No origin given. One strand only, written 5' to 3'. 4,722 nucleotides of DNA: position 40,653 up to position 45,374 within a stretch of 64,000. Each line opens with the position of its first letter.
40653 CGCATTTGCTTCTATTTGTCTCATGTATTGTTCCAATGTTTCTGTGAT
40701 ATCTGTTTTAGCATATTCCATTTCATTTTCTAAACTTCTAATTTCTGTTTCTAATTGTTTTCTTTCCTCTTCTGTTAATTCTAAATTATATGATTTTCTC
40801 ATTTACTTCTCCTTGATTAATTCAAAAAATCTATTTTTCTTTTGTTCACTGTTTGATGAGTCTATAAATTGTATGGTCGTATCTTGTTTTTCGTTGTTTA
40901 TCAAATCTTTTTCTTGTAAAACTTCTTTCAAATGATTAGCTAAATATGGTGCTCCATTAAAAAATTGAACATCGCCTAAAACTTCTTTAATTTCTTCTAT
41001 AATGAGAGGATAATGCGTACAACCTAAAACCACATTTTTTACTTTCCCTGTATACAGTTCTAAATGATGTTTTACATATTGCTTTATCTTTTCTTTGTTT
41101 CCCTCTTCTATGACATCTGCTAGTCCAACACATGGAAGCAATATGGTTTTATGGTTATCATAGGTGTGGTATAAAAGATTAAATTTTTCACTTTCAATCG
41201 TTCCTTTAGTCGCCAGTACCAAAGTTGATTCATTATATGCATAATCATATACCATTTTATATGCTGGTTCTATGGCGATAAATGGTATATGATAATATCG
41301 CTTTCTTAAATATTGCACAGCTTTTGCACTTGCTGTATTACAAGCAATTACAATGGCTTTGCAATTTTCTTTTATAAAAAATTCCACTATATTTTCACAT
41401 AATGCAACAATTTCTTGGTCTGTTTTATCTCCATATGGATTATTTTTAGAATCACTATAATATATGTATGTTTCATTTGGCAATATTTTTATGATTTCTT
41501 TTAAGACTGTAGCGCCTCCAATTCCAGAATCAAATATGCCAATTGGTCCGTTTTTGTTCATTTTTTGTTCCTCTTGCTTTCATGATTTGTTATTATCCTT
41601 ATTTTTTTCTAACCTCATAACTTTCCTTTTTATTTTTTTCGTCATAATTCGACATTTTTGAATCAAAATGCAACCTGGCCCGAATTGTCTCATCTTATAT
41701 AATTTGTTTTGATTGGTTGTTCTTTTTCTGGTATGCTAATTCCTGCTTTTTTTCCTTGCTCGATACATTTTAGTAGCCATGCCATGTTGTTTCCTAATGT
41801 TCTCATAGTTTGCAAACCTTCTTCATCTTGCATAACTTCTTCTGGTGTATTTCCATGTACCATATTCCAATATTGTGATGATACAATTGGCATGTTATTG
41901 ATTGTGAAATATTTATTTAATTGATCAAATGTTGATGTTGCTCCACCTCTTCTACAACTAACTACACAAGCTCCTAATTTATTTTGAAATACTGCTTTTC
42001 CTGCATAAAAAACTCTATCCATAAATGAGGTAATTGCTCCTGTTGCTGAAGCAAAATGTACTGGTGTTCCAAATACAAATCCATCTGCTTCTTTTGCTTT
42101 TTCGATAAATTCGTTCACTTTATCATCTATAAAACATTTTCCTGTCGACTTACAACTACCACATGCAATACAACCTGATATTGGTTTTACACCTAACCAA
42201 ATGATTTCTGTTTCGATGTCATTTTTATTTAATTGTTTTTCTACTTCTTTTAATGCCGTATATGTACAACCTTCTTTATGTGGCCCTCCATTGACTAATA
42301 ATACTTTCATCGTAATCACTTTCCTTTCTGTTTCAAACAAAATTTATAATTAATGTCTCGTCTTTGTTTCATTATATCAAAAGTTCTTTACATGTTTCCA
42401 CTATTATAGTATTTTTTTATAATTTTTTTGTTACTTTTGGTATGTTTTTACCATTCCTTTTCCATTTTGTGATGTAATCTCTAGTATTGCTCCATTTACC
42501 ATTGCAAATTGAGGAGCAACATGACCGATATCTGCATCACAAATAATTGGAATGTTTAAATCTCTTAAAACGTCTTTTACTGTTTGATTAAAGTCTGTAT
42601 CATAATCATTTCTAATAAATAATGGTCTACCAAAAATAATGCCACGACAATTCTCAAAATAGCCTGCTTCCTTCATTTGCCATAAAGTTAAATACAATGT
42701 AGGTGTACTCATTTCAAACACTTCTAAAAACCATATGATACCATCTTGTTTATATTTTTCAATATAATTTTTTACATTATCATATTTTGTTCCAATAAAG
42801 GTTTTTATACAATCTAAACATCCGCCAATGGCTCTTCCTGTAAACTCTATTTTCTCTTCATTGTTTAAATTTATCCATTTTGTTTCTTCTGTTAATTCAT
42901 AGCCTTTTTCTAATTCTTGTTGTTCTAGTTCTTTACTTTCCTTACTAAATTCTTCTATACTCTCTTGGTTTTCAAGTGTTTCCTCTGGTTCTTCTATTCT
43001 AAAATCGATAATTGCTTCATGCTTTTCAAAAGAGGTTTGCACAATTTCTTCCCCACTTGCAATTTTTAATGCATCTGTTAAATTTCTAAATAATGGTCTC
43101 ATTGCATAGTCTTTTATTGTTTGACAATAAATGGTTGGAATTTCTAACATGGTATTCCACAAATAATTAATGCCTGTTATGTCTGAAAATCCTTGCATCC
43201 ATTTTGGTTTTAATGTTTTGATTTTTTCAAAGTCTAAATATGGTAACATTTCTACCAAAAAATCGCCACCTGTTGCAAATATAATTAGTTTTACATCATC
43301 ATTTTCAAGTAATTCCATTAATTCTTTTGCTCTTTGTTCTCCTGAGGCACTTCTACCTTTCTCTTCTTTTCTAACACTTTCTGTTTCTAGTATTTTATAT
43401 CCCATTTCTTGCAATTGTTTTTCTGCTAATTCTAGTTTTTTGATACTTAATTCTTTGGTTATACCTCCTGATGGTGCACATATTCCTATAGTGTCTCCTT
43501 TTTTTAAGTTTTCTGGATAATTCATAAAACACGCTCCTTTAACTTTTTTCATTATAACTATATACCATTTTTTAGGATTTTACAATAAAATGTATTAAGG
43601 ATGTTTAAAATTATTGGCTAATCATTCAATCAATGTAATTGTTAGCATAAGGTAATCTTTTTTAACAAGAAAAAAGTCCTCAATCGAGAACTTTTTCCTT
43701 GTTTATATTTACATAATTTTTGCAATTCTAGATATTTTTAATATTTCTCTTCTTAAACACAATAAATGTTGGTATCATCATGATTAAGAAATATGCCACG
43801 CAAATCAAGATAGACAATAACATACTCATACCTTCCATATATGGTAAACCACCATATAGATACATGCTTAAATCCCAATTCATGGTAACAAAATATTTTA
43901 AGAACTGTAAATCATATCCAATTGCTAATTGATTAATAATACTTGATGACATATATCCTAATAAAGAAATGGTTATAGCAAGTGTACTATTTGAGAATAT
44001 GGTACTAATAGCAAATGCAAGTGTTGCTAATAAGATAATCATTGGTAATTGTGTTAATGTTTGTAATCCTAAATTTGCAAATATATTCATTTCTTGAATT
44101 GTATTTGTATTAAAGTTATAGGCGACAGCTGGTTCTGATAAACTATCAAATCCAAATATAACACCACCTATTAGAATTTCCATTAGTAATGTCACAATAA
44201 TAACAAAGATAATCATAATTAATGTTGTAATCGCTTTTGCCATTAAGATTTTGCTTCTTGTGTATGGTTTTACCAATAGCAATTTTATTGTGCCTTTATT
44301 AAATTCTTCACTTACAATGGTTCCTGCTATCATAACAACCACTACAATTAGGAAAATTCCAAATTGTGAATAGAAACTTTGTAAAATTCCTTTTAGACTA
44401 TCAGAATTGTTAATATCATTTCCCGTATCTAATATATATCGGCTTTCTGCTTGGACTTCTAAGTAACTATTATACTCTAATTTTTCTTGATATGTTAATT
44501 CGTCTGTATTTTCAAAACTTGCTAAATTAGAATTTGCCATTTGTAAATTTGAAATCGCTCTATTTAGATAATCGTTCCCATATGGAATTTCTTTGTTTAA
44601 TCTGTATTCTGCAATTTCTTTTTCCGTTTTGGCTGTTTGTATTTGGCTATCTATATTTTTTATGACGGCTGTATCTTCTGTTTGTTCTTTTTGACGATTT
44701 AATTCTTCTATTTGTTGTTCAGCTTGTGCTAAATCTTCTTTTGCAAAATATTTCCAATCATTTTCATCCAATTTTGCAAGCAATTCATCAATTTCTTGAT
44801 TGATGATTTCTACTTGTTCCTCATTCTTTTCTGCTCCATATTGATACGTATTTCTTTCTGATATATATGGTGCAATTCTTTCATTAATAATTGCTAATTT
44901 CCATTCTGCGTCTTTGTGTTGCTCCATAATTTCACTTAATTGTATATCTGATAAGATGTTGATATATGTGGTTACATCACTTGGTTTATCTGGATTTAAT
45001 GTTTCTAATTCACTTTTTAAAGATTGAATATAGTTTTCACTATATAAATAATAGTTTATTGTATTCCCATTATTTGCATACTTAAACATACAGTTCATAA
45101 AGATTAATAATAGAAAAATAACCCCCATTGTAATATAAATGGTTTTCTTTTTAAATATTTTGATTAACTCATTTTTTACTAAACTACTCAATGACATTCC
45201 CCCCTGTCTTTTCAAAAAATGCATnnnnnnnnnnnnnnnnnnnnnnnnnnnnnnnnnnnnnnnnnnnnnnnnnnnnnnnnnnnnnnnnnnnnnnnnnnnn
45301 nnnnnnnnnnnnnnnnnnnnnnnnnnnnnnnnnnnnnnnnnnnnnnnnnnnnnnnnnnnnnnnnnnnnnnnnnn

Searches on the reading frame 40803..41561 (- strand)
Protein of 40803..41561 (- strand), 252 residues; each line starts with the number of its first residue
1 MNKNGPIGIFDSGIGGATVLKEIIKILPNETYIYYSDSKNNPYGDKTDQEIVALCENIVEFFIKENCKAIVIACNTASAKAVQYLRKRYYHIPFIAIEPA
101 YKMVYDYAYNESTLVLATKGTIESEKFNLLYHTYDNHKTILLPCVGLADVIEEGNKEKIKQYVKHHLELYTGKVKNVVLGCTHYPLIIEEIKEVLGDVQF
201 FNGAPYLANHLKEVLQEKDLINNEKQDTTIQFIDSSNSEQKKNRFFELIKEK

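Call 66: search_protein_families(library=pfam, proteins=[window:40803-41561:-], max_evalue=0.0001)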
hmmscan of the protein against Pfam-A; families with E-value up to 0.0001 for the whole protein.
window:40803-41561:- (252 aa): 1 family
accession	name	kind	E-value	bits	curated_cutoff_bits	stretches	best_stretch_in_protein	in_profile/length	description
PF01177.27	Asp_Glu_race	-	1.1e-12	48.7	31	1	26-209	19-209/211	Asp/Glu/Hydantoin racemase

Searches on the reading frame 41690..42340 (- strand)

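Call 66: search_protein_families(library=pfam, proteins=[window:41690-42340:-], max_evalue=0.0001)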
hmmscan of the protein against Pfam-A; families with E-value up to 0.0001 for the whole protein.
window:41690-42340:- (216 aa): 2 families
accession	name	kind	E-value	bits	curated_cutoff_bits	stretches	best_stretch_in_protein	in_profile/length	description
PF03358.20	FMN_red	-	8.8e-33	113.5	24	1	11-163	1-150/152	NADPH-dependent FMN reductase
PF02525.22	Flavodoxin_2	-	3.1e-09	37.3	27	1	11-117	1-110/198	Flavodoxin-like fold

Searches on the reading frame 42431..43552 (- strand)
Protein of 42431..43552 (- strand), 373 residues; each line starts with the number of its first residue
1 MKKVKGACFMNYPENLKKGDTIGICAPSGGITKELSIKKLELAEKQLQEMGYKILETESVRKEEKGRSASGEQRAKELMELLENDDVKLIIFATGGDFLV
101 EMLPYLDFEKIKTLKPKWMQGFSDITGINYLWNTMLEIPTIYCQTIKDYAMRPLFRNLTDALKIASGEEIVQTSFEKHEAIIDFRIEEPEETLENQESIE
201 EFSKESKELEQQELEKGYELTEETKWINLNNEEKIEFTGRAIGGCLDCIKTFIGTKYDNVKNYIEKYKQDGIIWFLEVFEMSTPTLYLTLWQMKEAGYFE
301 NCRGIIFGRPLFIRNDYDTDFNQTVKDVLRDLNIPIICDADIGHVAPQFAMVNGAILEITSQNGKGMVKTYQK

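Call 67: search_protein_families(library=pfam, proteins=[window:42431-43552:-], max_evalue=0.0001)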
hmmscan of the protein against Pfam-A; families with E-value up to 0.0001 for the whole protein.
window:42431-43552:- (373 aa): 2 families
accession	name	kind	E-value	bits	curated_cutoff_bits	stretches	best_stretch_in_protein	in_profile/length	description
PF02016.21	Peptidase_S66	-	4.8e-30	104.6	25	1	22-142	1-120/121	LD-carboxypeptidase N-terminal domain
PF17676.7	Peptidase_S66C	-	9.7e-25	87.9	23.7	1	238-358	1-119/120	LD-carboxypeptidase C-terminal domain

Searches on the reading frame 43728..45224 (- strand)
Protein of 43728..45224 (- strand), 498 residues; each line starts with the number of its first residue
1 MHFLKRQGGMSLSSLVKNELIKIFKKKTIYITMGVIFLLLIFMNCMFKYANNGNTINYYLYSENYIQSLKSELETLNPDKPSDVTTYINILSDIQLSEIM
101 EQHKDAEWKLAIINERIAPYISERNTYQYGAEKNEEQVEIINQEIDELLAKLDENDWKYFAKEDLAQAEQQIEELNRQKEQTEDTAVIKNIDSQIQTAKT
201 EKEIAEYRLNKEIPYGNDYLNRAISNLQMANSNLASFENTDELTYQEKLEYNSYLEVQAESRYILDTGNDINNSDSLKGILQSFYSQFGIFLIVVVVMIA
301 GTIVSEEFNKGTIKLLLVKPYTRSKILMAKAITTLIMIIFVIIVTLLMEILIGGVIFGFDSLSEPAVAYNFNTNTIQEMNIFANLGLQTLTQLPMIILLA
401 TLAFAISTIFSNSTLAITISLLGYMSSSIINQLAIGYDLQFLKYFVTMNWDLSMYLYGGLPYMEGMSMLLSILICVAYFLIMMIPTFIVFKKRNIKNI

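Call 67: search_protein_families(library=pfam, proteins=[window:43728-45224:-], max_evalue=0.0001)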
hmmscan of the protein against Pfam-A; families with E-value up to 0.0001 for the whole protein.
window:43728-45224:- (498 aa): 3 families
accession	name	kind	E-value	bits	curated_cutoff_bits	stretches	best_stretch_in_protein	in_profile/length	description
PF12679.13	ABC2_membrane_2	-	2.8e-17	63.3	27.2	1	15-493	3-281/283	ABC-2 family transporter protein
PF12730.13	ABC2_membrane_4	-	2.3e-12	47.7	27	1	283-424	51-176/179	ABC-2 family transporter protein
PF12698.13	ABC2_membrane_3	-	1.1e-11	44.8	31.6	1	26-430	1-285/347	ABC-2 family transporter protein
